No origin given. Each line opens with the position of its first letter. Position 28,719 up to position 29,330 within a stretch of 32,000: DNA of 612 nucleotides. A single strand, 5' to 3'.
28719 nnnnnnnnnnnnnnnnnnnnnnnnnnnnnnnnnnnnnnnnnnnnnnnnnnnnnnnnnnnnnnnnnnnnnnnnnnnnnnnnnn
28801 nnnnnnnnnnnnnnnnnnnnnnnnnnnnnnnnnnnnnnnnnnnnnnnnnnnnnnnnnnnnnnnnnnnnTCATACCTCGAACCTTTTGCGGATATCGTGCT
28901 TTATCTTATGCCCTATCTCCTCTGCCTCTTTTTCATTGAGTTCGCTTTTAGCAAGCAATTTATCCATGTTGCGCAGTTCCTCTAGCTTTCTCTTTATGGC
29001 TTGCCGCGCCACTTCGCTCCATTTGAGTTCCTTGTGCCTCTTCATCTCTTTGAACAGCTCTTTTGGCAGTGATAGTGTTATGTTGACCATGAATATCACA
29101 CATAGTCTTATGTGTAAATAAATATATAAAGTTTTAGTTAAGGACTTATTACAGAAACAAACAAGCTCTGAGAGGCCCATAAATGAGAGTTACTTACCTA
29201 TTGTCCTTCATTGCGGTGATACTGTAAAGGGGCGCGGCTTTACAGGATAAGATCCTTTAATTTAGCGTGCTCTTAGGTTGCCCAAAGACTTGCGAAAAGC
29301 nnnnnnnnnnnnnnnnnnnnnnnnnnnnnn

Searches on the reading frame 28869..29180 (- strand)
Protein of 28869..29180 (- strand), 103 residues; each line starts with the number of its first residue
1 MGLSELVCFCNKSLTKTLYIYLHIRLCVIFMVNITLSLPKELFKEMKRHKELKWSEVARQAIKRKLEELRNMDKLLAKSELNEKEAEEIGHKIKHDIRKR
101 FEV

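Call 71: search_protein_families(library=pfam, proteins=[window:28869-29180:-], max_evalue=0.01)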
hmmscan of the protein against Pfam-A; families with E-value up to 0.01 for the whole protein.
window:28869-29180:- (103 aa): 1 family
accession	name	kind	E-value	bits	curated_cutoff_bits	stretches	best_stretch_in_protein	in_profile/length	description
PF10664.14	NdhM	-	0.0058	17.3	27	1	40-99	25-81/107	Cyanobacterial and plastid NDH-1 subunit M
